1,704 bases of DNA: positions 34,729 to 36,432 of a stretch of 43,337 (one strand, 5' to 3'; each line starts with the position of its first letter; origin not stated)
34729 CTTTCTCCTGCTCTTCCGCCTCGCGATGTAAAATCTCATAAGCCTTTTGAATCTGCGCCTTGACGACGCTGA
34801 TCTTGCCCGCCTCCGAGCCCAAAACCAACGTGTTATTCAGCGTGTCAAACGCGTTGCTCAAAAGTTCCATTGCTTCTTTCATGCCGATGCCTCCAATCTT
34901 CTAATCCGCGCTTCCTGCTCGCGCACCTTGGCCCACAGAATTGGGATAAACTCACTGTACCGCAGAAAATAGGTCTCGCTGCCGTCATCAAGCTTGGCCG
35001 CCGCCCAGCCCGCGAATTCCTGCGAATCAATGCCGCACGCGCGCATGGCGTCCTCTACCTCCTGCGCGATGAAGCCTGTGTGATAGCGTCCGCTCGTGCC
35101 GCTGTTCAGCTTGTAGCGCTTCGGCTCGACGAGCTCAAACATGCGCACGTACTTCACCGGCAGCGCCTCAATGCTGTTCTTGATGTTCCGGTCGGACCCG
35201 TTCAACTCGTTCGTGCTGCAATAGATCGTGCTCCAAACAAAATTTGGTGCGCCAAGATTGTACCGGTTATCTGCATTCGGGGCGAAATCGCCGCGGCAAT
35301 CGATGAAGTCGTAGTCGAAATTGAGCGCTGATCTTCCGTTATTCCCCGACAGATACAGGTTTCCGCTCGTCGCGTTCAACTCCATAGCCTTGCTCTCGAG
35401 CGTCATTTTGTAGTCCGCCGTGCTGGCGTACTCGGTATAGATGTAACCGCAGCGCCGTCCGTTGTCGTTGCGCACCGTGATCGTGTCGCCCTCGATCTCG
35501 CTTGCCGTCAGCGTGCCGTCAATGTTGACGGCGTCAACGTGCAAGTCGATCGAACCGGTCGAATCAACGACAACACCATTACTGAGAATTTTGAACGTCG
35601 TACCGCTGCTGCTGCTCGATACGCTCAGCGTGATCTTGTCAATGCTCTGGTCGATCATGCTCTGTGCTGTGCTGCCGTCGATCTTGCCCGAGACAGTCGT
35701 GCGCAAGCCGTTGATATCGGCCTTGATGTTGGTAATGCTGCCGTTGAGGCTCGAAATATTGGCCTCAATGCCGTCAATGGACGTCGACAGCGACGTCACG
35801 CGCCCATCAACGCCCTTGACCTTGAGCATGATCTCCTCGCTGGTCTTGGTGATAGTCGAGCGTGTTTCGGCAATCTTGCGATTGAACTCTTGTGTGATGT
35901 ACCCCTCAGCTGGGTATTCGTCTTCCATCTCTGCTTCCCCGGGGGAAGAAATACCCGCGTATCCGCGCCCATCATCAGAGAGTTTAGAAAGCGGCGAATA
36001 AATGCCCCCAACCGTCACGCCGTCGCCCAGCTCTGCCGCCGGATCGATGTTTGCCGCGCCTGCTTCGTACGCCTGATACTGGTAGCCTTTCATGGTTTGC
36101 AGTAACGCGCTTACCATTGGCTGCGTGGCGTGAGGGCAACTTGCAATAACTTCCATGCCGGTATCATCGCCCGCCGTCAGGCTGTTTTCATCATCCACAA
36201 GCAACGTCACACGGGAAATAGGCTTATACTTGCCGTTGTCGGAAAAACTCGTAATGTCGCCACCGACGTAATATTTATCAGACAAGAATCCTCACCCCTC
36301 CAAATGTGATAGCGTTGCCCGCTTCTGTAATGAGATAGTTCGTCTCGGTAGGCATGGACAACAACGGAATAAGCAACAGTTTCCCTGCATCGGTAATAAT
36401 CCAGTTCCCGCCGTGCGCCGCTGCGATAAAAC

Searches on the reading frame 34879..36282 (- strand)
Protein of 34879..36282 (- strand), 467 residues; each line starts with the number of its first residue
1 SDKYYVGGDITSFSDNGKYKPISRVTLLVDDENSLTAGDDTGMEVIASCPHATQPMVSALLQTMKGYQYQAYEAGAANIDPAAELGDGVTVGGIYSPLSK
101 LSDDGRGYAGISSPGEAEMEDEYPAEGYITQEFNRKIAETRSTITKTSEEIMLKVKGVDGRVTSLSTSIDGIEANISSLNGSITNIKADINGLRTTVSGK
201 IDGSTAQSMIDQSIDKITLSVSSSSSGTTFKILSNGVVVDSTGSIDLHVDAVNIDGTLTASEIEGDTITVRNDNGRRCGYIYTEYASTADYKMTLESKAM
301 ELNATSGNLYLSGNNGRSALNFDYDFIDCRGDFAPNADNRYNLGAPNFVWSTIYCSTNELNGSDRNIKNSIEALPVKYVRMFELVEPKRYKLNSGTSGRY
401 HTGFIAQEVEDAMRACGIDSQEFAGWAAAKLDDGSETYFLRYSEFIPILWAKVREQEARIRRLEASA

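Call 20: search_protein_families(library=pfam, proteins=[window:34879-36282:-], max_evalue=0.001)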
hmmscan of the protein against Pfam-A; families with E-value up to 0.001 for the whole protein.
window:34879-36282:- (467 aa): 3 families
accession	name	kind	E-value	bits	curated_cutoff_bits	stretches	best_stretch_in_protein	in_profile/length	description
PF13884.11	Peptidase_S74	-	3.2e-09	37.4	22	1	363-417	1-57/58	Chaperone of endosialidase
PF04513.17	Baculo_PEP_C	-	1.7e-07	31.8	38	1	129-218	50-135/140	Baculovirus polyhedron envelope protein, PEP, C terminus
PF07902.16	Gp58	-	0.00022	20.1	34.5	1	132-263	246-367/594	gp58-like protein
